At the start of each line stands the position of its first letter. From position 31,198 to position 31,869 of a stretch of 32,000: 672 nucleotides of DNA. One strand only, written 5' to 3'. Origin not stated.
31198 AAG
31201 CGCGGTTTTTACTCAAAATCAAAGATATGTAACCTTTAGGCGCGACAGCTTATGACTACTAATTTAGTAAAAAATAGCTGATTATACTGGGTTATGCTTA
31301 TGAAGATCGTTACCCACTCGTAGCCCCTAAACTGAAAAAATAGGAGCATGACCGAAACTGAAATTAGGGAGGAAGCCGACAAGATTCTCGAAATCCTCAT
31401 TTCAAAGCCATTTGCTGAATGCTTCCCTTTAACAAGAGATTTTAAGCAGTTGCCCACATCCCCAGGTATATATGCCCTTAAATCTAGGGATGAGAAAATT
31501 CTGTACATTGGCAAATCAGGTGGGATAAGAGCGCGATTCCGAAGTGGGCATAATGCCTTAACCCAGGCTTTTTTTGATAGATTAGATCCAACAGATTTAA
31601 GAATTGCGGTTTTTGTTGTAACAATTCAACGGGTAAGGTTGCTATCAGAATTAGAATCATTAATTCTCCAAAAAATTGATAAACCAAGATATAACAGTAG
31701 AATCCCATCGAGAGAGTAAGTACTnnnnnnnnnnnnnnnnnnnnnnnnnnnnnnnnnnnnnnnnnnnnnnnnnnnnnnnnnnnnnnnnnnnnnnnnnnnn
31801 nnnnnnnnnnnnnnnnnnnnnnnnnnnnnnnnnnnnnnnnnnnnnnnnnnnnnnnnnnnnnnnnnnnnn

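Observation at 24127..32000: Two ~0.85-kb direct repeats ~7 kb apart share a leader and a small gene but carry different nuclease cassettes (PIN versus GIY-YIG)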

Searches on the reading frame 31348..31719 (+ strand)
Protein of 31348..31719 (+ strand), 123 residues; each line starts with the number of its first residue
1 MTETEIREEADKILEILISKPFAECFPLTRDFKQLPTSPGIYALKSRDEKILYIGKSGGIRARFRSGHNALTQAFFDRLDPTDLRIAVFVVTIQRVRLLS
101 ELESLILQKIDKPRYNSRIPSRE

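Call 5: search_protein_families(library=pfam, proteins=[window:31348-31719:+], max_evalue=1)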
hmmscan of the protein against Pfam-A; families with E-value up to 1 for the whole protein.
window:31348-31719:+ (123 aa): 2 families
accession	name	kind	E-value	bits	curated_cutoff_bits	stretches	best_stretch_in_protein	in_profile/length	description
PF01541.30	GIY-YIG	-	9.5e-06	26.3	22.6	1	39-115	2-77/78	GIY-YIG catalytic domain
PF24348.1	DUF7508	-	0.17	12.5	26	1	32-62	15-44/79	Domain of unknown function (DUF7508)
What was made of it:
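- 31348..31719 (+): GIY-YIG nuclease gene (123 aa, MBD2773303.1), intact. Pfam GIY-YIG scores 26.3 bits against a cut-off of 22.6 (call 5).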

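Call 6: search_protein_families(library=ncbifam, proteins=[window:31348-31719:+], max_evalue=1)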
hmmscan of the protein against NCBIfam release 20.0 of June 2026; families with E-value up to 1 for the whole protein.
window:31348-31719:+ (123 aa): 13 families
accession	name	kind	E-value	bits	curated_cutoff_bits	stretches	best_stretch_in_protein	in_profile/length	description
NF005906.0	PRK07883.1-4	equivalog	9.5e-09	34.1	495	1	33-117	210-293/563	DEDD exonuclease domain-containing protein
TIGR00194.1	uvrC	equivalog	1.1e-08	34.3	285.45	1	29-116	2-86/574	excinuclease ABC subunit UvrC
NF005907.0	PRK07883.1-5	equivalog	3.1e-07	29.2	454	1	34-120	226-312/584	DEDD exonuclease domain-containing protein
NF011263.0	PRK14669.1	equivalog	1.7e-06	26.9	1108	1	29-89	4-62/624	excinuclease ABC subunit C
NF011262.0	PRK14668.1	equivalog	1.7e-06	26.7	544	1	33-119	11-92/577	excinuclease ABC subunit C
NF005904.0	PRK07883.1-2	equivalog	2.4e-06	26.1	969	1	33-118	227-310/584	DEDD exonuclease domain-containing protein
NF011264.0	PRK14670.1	equivalog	5e-06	25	1021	1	28-116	8-93/602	excinuclease ABC subunit C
NF001824.0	PRK00558.1-5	equivalog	4.8e-05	21.9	451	1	33-108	12-82/652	excinuclease ABC subunit UvrC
NF011260.0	PRK14666.1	equivalog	6e-05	22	649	1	31-116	5-89/698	excinuclease ABC subunit C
NF007833.0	PRK10545.1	equivalog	7.3e-05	22.1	367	1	31-78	27-75/289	excinuclease Cho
NF011261.0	PRK14667.1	equivalog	0.0002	20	818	1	32-118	10-93/567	excinuclease ABC subunit C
NF005905.0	PRK07883.1-3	equivalog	0.00021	20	508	1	33-69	221-257/581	DEDD exonuclease domain-containing protein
NF005903.0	PRK07883.1-1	equivalog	0.058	11.8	1038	1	34-66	244-276/642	DEDD exonuclease domain-containing protein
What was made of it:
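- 31348..31719 (+): It resembles the UvrC/Cho N-terminal domain (call 6).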

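Call 8: find_encoding_contigs(protein=window:31348-31719:+, flank=10000)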
Protein window:31348-31719:+ (123 aa): no gene with exactly this product is on record in the collection.

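Call 33: search_protein_families(library=padloc, proteins=[window:31348-31719:+], max_evalue=0.1)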
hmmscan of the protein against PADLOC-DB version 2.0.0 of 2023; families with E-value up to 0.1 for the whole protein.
window:31348-31719:+ (123 aa): 3 families
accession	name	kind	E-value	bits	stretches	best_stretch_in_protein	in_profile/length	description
PDLC04925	PDC-S14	-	0.00064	16.8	1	37-78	61-104/301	-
PDLC04923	PDC-S14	-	0.015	12.3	1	38-78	70-113/320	-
PDLC03975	UzuA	-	0.036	11.7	1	29-85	147-201/277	-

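Call 68: find_homologous_proteins(query=window:31348-31719:+, max_evalue=0.00001)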
Query window:31348-31719:+ (123 aa): 13 proteins with E <= 0.00001 among 52 candidates.
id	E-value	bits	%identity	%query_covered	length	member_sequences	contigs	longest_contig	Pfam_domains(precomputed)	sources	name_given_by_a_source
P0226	7.2e-73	260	100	100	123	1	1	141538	PF01541.31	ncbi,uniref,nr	ncbi:GIY-YIG nuclease family protein [Iningainema tapete]|uniref:GIY-YIG nuclease family protein n=1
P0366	2.0e-66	239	93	100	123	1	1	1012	-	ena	-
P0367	8.9e-66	237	92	100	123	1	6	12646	-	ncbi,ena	-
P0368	4.3e-65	235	91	100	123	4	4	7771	PF01541.31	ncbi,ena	-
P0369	5.1e-64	231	88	99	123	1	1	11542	PF01541.31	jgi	jgi:excinuclease UvrABC nuclease subunit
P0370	1.3e-62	227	87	98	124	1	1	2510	-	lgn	-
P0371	4.1e-59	215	87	98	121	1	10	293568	-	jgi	jgi:excinuclease UvrABC nuclease subunit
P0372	8.0e-59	215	80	100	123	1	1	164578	-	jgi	jgi:excinuclease UvrABC nuclease subunit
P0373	7.0e-58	212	85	100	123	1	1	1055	-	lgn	-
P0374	1.4e-56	207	79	98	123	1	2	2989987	PF01541.31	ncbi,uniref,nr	ncbi:hypothetical protein DSM106972_035640 [Dulcicalothrix desertica PCC 7102]|uniref:GIY-YIG domain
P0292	1.6e-38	149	74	85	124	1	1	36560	-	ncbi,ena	-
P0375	2.1e-38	149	92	63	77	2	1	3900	-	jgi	-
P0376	3.2e-20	90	84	45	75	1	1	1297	-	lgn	-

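Call 69: search_dna_similar(query=window:31348-31719:+, collection=plasmids, mode=protein, max_evalue=0.001, max_rows=15)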
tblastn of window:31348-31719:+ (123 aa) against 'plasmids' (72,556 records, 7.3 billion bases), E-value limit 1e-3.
Records with a match: 6; places in all: 8; records where one place covers at least 80% of the query: 2.
Best place of each record, by identity: <60% 6.
By first word of the organism name: Leptolyngbya 2; Staphylococcus 1; Acetoanaerobium 1; Bacillus 1; Acaryochloris 1.
By predicted mobility (MOB-suite, as given by PLSDB): non-mobilizable 5; conjugative 1.
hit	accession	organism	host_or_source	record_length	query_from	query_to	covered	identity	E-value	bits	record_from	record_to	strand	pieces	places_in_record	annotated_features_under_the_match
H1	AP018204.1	Leptolyngbya boryana NIES-2135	-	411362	6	121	94%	47.9%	2e-22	98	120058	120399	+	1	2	excinuclease ABC subunit C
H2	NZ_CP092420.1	Leptolyngbya boryana IU 594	-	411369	6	121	94%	47.9%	2e-22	98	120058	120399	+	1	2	GIY-YIG nuclease family protein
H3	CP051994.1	Staphylococcus aureus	Homo sapiens,respiratory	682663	31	116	70%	34.7%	7e-5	47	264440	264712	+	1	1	uvrC: excinuclease ABC subunit UvrC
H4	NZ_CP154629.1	Acetoanaerobium noterae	cell culture,Sludge of a digestion ...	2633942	24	116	76%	30.5%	8e-5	47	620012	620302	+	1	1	none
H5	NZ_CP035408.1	Bacillus subtilis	cell culture,food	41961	35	116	67%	33.3%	8e-4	45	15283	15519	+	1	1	uvrC: excinuclease ABC subunit UvrC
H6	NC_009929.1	Acaryochloris marina MBIC11017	-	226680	35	120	70%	28.4%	3e-4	46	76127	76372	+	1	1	GIY-YIG nuclease family protein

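Call 71: get_annotated_region(hit=H2, flank=5000)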
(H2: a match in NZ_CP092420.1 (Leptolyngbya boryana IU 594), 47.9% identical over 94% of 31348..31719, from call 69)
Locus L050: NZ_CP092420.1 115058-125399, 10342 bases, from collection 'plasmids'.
description: Leptolyngbya boryana IU 594 plasmid p1, complete sequence
organism: Leptolyngbya boryana IU 594 (NCBI taxid 462680)
taxonomy: Bacteria; Cyanobacteriota; Cyanophyceae; Leptolyngbyales; Leptolyngbyaceae; Leptolyngbya; Leptolyngbya boryana; Leptolyngbya boryana IU 594
host: -; source: -; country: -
typing (MOB-suite, as given by PLSDB): non-mobilizable
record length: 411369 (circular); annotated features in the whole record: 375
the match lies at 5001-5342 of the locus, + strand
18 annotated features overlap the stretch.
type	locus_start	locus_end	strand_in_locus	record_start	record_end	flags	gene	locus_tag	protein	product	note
CDS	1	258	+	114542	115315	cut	-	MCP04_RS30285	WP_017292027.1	hypothetical protein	-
CDS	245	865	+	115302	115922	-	-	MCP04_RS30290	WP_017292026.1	hypothetical protein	-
CDS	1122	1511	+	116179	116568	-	-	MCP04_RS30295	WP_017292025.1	hypothetical protein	-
CDS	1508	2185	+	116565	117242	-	-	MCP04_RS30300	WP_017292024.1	pentapeptide repeat-containing protein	-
CDS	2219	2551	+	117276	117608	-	-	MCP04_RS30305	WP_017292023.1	DUF6464 family protein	-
CDS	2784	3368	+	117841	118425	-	-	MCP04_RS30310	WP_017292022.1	hypothetical protein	-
CDS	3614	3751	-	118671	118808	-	-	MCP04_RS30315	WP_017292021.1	hypothetical protein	-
CDS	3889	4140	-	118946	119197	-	-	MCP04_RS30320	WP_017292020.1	hypothetical protein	-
CDS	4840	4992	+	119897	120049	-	-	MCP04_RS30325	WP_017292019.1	hypothetical protein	-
CDS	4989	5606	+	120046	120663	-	-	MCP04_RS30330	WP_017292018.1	GIY-YIG nuclease family protein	-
CDS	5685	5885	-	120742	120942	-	-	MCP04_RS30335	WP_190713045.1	hypothetical protein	-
CDS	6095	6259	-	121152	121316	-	-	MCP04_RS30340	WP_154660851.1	hypothetical protein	-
CDS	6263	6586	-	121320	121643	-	-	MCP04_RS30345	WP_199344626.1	hypothetical protein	-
CDS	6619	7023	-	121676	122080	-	-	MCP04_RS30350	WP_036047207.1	hypothetical protein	-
CDS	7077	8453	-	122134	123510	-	-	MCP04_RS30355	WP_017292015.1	hypothetical protein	-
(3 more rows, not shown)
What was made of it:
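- The fused gene on the L. boryana plasmid lies a few kb from umuD and a Y-family polymerase gene (call 71).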
